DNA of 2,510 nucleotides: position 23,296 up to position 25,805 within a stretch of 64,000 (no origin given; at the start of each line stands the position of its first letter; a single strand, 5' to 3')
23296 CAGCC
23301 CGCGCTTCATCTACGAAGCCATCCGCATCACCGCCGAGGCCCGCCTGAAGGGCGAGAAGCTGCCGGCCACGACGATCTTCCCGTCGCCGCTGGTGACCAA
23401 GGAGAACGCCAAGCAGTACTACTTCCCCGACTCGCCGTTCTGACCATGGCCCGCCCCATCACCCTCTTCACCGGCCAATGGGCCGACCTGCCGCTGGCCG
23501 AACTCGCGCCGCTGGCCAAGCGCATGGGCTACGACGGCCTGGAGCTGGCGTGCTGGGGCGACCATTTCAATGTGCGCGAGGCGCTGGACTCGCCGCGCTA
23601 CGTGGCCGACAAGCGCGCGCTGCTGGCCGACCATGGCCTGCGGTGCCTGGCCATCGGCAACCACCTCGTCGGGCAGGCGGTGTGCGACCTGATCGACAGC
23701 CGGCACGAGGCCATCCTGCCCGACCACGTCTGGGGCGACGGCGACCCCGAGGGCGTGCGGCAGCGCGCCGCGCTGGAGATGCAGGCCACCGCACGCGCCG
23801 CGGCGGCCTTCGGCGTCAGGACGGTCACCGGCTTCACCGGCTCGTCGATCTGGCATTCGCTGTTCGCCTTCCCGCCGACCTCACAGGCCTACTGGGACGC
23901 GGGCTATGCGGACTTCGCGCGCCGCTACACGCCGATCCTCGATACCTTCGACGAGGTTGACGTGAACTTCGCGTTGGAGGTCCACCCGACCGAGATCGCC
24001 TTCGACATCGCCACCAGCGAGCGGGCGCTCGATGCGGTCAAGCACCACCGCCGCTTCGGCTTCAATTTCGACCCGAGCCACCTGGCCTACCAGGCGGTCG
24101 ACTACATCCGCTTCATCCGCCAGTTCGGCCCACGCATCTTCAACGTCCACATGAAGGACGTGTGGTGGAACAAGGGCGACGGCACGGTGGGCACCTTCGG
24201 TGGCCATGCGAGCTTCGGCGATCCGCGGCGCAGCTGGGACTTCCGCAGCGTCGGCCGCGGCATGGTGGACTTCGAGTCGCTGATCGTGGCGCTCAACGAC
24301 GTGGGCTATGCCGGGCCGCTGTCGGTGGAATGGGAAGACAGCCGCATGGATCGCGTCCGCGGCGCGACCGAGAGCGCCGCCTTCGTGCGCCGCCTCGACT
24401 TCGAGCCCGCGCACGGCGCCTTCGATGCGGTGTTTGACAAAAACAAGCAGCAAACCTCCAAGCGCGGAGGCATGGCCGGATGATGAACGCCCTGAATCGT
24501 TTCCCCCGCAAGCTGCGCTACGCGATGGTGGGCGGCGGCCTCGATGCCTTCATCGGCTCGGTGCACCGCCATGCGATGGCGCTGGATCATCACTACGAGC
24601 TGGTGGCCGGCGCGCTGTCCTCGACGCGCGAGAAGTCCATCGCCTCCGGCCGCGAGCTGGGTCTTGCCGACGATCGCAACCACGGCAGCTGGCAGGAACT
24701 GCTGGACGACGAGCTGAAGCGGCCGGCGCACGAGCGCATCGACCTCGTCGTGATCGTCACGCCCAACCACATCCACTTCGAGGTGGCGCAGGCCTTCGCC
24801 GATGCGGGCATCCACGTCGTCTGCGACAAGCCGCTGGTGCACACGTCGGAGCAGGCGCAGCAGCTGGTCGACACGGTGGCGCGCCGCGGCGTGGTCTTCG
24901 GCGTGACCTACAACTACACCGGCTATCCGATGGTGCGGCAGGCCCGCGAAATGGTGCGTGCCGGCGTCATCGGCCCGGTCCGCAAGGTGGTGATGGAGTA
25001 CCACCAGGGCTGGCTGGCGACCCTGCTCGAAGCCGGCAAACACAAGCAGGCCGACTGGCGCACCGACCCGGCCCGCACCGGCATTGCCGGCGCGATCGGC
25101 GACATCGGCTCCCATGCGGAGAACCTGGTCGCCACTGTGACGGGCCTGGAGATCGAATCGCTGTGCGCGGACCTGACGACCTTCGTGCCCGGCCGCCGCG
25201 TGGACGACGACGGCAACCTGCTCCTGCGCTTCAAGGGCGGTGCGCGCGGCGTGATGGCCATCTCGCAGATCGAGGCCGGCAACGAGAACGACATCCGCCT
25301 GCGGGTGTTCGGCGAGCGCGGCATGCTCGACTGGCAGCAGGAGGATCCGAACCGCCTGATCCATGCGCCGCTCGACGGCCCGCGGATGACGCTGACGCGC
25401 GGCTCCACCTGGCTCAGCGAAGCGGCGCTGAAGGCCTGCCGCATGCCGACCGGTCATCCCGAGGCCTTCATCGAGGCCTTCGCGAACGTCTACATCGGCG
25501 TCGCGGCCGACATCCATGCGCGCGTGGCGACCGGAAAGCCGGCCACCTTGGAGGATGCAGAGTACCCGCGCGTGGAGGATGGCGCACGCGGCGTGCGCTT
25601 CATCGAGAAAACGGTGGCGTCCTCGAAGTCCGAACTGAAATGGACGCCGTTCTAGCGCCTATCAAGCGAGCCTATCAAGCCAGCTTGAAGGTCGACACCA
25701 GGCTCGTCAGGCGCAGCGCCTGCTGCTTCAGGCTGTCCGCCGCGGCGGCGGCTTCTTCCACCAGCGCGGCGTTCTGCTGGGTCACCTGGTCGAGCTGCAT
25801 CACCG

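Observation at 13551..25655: Two Gfo/Idh/MocA dehydrogenase + xylose-isomerase-like TIM-barrel pairs, each tied to its own ABC sugar importer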

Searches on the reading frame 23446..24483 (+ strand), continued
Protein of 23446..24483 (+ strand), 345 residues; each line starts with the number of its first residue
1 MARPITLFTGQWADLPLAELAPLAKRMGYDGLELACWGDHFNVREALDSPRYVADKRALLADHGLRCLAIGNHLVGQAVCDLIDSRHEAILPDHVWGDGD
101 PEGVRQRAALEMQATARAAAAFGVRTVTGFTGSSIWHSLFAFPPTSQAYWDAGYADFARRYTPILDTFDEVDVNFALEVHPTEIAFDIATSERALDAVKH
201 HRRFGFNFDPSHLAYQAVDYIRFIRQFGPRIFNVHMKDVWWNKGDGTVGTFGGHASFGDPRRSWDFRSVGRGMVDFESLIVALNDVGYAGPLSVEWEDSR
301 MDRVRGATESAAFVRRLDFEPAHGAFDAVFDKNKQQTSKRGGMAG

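Call 83: get_annotated_region(hit=H19, flank=8000)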
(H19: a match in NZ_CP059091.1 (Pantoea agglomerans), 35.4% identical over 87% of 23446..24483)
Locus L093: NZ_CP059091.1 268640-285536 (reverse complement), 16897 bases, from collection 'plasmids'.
description: Pantoea agglomerans strain AR1a plasmid pAR1aA, complete sequence
organism: Pantoea agglomerans (NCBI taxid 549)
taxonomy: Bacteria; Pseudomonadota; Gammaproteobacteria; Enterobacterales; Erwiniaceae; Pantoea; Pantoea agglomerans
host: -; source: Allium cepa,diseased onion bulb,bulb; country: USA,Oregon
typing (MOB-suite, as given by PLSDB): non-mobilizable; replicon rep_cluster_1232
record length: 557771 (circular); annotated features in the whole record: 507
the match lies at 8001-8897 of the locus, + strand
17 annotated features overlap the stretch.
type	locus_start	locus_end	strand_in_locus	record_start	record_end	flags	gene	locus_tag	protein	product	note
CDS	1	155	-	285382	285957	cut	-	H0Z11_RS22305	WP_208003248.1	TetR/AcrR family transcriptional regulator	GO:0006355 - regulation of DNA-templated transcription [Evidence IEA]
CDS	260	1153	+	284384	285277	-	-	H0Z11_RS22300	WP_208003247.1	ABC transporter six-transmembrane domain-containing protein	GO:0055085 - transmembrane transport [Evidence IEA]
CDS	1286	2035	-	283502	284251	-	-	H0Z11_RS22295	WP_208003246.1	NAD(P)-dependent oxidoreductase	-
CDS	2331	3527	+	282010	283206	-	-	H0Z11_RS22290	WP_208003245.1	MFS transporter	GO:0055085 - transmembrane transport [Evidence IEA]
CDS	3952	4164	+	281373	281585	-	cspA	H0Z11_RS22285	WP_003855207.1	RNA chaperone/antiterminator CspA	-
CDS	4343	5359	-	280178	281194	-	-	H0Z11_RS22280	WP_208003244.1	lipoate--protein ligase A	-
CDS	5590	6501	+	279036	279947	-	-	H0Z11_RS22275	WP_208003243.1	DMT family transporter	GO:0055085 - transmembrane transport [Evidence IEA]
CDS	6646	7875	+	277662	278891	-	-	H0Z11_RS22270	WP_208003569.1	MFS transporter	GO:0055085 - transmembrane transport [Evidence IEA]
CDS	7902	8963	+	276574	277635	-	-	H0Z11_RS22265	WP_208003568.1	sugar phosphate isomerase/epimerase family protein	-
CDS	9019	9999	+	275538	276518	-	-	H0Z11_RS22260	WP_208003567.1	LacI family DNA-binding transcriptional regulator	GO:0006351 - DNA-templated transcription [Evidence IEA]; GO:0045892 - negative regulation of DNA-templated ...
CDS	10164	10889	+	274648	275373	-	-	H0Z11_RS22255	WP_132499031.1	pirin family protein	-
CDS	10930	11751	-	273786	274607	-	-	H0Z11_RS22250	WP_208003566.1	alpha/beta hydrolase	-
CDS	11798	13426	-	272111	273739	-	-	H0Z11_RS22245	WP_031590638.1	MFS transporter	GO:0055085 - transmembrane transport [Evidence IEA]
CDS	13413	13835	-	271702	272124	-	-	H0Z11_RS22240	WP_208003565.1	DoxX family protein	-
CDS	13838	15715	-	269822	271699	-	-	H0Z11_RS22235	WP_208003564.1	amidohydrolase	-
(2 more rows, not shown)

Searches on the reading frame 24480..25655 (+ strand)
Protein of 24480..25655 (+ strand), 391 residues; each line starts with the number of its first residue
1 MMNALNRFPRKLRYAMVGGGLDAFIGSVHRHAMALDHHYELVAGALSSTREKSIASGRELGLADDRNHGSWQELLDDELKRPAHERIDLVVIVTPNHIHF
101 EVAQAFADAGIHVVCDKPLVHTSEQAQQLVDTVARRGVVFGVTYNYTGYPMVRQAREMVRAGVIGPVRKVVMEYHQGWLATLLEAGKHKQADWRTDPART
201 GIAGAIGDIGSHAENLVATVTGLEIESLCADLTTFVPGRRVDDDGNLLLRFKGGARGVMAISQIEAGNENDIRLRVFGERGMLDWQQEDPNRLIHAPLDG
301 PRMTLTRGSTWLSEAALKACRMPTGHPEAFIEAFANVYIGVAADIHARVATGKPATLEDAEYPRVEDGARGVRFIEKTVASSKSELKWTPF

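Call 4: search_protein_families(library=pfam, proteins=[window:24480-25655:+])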
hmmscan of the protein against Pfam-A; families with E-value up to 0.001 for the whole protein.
window:24480-25655:+ (391 aa): 3 families
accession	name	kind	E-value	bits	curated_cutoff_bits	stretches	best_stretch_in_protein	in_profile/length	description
PF22725.1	GFO_IDH_MocA_C3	-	1.2e-28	100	27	1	152-283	1-123/124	GFO/IDH/MocA C-terminal domain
PF01408.29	GFO_IDH_MocA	-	2.2e-20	74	24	1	12-144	1-120/120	Oxidoreductase family, NAD-binding Rossmann fold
PF02894.22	GFO_IDH_MocA_C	-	2.8e-11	44.1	22.9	1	156-384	1-212/218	Oxidoreductase family, C-terminal alpha/beta domain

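Call 5: search_protein_families(library=ncbifam, proteins=[window:24480-25655:+], max_evalue=0.00001)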
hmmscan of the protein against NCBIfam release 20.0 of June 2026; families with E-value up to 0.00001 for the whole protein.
window:24480-25655:+ (391 aa): 7 families
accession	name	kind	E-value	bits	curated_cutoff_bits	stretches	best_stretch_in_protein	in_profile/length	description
NF052479.1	LevoglcsnDh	equivalog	4.9e-32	111.1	650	1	10-243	2-223/386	levoglucosan dehydrogenase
NF041392.1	XylDh_Gfo6_Halo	equivalog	3.5e-24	85.3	350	1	76-284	71-274/350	D-xylose 1-dehydrogenase Gfo6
TIGR04380.1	myo_inos_iolG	equivalog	3.9e-17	62.1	355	1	71-170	49-148/330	inositol 2-dehydrogenase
NF008607.0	PRK11579.1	subfamily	3.7e-13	49.2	330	1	85-252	63-219/346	oxidoreductase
NF040723.1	UDP-GlcNAcDh_Arch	equivalog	4e-12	46.3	450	1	83-168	57-142/302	UDP-N-acetylglucosamine 3-dehydrogenase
NF058561.1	BT_2158_fam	equivalog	3.6e-09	35.7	750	1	84-171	94-181/487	glycoside 3-dehydrogenase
NF007574.0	PRK10206.1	equivalog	5.6e-06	25.6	352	1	84-169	63-148/345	oxidoreductase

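Call 10: search_solved_structures(query=window:24480-25655:+, max_evalue=1e-10)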
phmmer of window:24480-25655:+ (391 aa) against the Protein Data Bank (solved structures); distinct sequences matched with E-value up to 1e-10: 13.
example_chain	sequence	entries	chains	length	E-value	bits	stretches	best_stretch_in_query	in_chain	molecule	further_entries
3v5n_A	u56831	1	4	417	4.6e-112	377.9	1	9-388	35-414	Oxidoreductase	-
3dty_A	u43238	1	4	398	4.6e-72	246.3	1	2-389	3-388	Oxidoreductase, Gfo/Idh/MocA family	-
7d5m_A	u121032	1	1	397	5.2e-68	232.9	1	1-388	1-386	Oxidoreductase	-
7d5n_A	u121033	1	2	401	5.3e-68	232.9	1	1-388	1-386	Oxidoreductase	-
4h3v_A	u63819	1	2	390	3.9e-28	101.7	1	84-295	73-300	Oxidoreductase domain protein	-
6a3f_A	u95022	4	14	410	2.9e-26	95.5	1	12-250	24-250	Putative dehydrogenase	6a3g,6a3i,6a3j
4fb5_A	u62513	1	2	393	9.5e-22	80.6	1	42-301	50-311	Probable oxidoreductase protein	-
4gqa_A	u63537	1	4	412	6.9e-20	74.5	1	49-230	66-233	NAD binding Oxidoreductase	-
5a02_A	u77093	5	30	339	4.1e-17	65.4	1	10-289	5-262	ALDOSE-ALDOSE OXIDOREDUCTASE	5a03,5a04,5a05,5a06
5ya8_A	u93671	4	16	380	1.2e-16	63.8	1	70-295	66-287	Scyllo-inositol dehydrogenase with L-glucose dehydrogenase activity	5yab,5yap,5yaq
6ktj_A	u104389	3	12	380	5.5e-16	61.7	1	70-295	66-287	Scyllo-inositol dehydrogenase with L-glucose dehydrogenase activity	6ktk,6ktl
1zh8_A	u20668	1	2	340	4.3e-13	52.1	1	10-283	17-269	oxidoreductase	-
3e18_A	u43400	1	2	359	2.2e-11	46.5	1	83-276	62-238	oxidoreductase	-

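Call 40: find_homologous_proteins(query=window:24480-25655:+, max_evalue=1e-20)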
Query window:24480-25655:+ (391 aa): 8000 proteins with E <= 1e-20 among 8000 candidates; the best 120 are listed.
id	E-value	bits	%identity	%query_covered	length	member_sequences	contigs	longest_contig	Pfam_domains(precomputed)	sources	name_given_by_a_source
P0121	6.8e-254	860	96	100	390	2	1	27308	PF01408.29,PF22725.2,PF02894.23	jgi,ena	-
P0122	1.4e-229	780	88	100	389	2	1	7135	PF01408.29,PF22725.2,PF02894.23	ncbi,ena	-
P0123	1.3e-212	724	83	98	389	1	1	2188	PF01408.29,PF22725.2,PF02894.23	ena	-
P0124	2.1e-208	710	81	98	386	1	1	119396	PF01408.29,PF22725.2,PF02894.23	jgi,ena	-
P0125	9.6e-207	704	80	97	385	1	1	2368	PF01408.29,PF22725.2,PF02894.23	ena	-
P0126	9.0e-206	701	80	97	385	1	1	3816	PF01408.29,PF22725.2,PF02894.23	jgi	jgi:predicted dehydrogenase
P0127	1.0e-205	701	79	98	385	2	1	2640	PF01408.29,PF22725.2,PF02894.23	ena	-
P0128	3.9e-205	699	79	98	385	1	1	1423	PF01408.29,PF22725.2,PF02894.23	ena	-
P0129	5.6e-205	699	80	98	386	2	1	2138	PF01408.29,PF22725.2,PF02894.23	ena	-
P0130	7.4e-205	698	79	98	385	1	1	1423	PF01408.29,PF22725.2,PF02894.23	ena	-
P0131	8.6e-205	698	80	97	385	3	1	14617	PF01408.29,PF22725.2,PF02894.23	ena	-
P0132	1.5e-204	697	79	98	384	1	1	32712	PF01408.29,PF22725.2,PF02894.23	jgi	jgi:predicted dehydrogenase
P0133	2.5e-204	697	79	97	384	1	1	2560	PF01408.29,PF22725.2,PF02894.23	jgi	jgi:predicted dehydrogenase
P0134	3.3e-204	696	79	98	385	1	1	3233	PF01408.29,PF22725.2,PF02894.23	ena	-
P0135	7.8e-204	695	80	98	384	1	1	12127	PF01408.29,PF22725.2,PF02894.23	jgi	jgi:predicted dehydrogenase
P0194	1.4e-199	681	77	98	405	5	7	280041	PF01408.29,PF22725.2,PF02894.23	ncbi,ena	-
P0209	5.0e-198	676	76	98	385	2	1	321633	PF01408.29,PF22725.2,PF02894.23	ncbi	-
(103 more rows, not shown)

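Call 41: find_encoding_contigs(protein=P0209, flank=8000, max_places=2)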
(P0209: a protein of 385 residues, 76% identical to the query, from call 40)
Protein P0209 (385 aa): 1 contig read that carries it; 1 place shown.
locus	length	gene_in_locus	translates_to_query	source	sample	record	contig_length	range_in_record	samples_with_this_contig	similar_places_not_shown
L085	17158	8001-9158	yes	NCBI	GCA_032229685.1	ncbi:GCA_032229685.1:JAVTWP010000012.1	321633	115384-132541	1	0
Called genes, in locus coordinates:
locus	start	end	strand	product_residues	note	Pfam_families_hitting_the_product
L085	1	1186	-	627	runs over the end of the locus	PF13187:Fer4_9 (faint), PF14691:Fer4_20, PF07992:Pyr_redox_2, PF13450:NAD_binding_8 (weak), PF13738:Pyr_redox_3 (weak), PF12838:Fer4_7, PF13183:Fer4_8 (weak), PF00037:Fer4 (weak), +1 more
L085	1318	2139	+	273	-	-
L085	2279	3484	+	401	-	PF00480:ROK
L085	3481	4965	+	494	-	PF00005:ABC_tran, PF13304:AAA_21 (faint), PF00005:ABC_tran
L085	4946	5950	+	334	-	PF02653:BPD_transp_2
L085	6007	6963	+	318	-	PF13407:Peripla_BP_4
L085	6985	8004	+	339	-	PF01261:AP_endonuc_2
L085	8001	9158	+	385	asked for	PF01408:GFO_IDH_MocA, PF22725:GFO_IDH_MocA_C3, PF02894:GFO_IDH_MocA_C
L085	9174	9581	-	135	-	PF10604:Polyketide_cyc2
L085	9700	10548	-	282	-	-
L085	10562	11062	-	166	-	PF04011:LemA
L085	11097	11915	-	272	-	PF06508:QueC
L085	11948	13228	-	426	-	PF00171:Aldedh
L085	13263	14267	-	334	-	-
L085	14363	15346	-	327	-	PF00005:ABC_tran, PF02463:SMC_N (weak), PF13304:AAA_21 (faint), PF13401:AAA_22 (faint), PF08352:oligo_HPY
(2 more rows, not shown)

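Call 42: find_encoding_contigs(protein=P0194, flank=8000, max_places=2)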
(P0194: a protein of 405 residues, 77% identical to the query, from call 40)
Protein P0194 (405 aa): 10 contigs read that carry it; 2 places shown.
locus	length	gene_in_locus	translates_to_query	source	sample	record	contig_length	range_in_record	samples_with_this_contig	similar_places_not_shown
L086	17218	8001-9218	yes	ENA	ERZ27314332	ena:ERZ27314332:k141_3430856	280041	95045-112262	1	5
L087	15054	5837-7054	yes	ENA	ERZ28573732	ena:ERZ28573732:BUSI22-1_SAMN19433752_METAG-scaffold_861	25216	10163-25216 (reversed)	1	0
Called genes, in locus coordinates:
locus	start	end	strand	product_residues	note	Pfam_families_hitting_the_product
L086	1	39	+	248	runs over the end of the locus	PF00899:ThiF, PF03435:Sacchrp_dh_NADP (faint)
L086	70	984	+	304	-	PF18306:LDcluster4, PF03641:Lysine_decarbox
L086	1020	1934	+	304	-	PF00491:Arginase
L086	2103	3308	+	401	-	PF00480:ROK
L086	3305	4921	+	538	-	PF00005:ABC_tran, PF13304:AAA_21 (weak)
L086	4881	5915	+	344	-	PF02653:BPD_transp_2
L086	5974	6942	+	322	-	PF13407:Peripla_BP_4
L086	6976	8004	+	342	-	PF01261:AP_endonuc_2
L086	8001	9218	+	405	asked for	PF01408:GFO_IDH_MocA, PF02894:GFO_IDH_MocA_C, PF22725:GFO_IDH_MocA_C3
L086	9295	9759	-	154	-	PF00376:MerR, PF13411:MerR_1, PF09278:MerR-DNA-bind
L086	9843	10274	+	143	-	-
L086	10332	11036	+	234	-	-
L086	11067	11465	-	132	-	PF06803:DUF1232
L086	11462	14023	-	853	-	PF00270:DEAD, PF04851:ResIII (weak), PF00271:Helicase_C, PF19306:WHD_Lhr, PF08494:DEAD_assoc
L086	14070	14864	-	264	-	PF05985:EutC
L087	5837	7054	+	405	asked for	PF01408:GFO_IDH_MocA, PF02894:GFO_IDH_MocA_C, PF22725:GFO_IDH_MocA_C3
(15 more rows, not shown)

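Call 43: find_encoding_contigs(protein=P0124, flank=8000, max_places=2)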
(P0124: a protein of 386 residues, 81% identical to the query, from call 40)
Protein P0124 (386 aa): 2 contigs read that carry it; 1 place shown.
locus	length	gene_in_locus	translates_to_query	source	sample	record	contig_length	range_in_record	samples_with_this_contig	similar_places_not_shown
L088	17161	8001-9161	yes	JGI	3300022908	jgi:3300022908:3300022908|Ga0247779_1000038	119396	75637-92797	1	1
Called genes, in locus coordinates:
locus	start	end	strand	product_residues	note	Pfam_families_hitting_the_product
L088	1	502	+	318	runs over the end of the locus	PF13676:TIR_2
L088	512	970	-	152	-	PF03795:YCII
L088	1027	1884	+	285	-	PF00753:Lactamase_B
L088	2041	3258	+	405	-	PF00480:ROK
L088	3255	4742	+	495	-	PF00005:ABC_tran, PF13304:AAA_21 (faint), PF00005:ABC_tran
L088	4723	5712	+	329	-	PF02653:BPD_transp_2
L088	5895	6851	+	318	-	PF13407:Peripla_BP_4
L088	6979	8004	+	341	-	PF01261:AP_endonuc_2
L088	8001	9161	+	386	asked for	PF01408:GFO_IDH_MocA, PF02894:GFO_IDH_MocA_C, PF22725:GFO_IDH_MocA_C3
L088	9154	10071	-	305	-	PF10994:DUF2817 (weak)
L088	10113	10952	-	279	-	PF12146:Hydrolase_4, PF00561:Abhydrolase_1 (weak), PF00975:Thioesterase (weak), PF07859:Abhydrolase_3 (faint)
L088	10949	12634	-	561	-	PF00672:HAMP, PF00990:GGDEF, PF00563:EAL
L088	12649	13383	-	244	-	PF00990:GGDEF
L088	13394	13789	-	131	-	PF09345:SiaC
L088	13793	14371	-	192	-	PF19788:DUF6272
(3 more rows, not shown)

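Call 69: find_encoding_contigs(protein=P0121, flank=10000, max_places=2)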
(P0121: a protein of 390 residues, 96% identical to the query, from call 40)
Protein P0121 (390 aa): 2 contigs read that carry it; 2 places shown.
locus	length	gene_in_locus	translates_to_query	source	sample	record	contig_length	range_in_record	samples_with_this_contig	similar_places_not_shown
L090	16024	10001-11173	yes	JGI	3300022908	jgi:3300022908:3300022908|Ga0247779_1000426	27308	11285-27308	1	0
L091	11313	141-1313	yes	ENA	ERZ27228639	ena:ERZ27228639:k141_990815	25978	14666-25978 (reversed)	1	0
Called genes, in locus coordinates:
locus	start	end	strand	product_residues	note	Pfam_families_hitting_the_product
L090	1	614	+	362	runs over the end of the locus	PF00005:ABC_tran, PF13304:AAA_21 (faint), PF17912:OB_MalK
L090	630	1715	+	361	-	PF01408:GFO_IDH_MocA, PF22725:GFO_IDH_MocA_C3 (weak), PF02894:GFO_IDH_MocA_C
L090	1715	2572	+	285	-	PF01261:AP_endonuc_2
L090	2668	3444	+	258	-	PF12146:Hydrolase_4, PF00561:Abhydrolase_1, PF12697:Abhydrolase_6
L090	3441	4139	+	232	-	PF00834:Ribul_P_3_epim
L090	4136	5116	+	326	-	PF00480:ROK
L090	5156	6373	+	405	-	PF12802:MarR_2 (weak), PF00480:ROK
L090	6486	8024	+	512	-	PF00005:ABC_tran, PF13304:AAA_21 (weak)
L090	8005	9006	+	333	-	PF02653:BPD_transp_2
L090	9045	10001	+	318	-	PF13407:Peripla_BP_4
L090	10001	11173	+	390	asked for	PF01408:GFO_IDH_MocA, PF02894:GFO_IDH_MocA_C, PF22725:GFO_IDH_MocA_C3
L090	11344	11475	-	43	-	-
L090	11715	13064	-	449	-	PF13657:Couple_hipA, PF07804:HipA_C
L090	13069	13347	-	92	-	PF13744:HTH_37 (weak), PF13560:HTH_31, PF01381:HTH_3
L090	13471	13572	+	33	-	-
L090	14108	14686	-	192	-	PF02525:Flavodoxin_2, PF03358:FMN_red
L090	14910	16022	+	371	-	?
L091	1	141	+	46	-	?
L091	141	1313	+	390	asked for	PF01408:GFO_IDH_MocA, PF02894:GFO_IDH_MocA_C, PF22725:GFO_IDH_MocA_C3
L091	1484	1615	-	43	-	-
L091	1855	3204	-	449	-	PF13657:Couple_hipA, PF07804:HipA_C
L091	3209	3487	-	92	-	PF13744:HTH_37 (weak), PF13560:HTH_31, PF01381:HTH_3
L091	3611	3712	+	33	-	-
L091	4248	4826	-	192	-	PF02525:Flavodoxin_2, PF03358:FMN_red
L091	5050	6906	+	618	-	PF00664:ABC_membrane, PF00005:ABC_tran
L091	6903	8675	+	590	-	PF00664:ABC_membrane, PF00005:ABC_tran, PF02463:SMC_N (faint)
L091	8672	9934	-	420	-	PF02771:Acyl-CoA_dh_N (weak), PF02770:Acyl-CoA_dh_M, PF08028:Acyl-CoA_dh_2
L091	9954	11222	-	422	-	PF05977:MFS_3, PF07690:MFS_1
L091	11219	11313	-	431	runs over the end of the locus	PF01494:FAD_binding_3, PF13450:NAD_binding_8 (weak), PF01494:FAD_binding_3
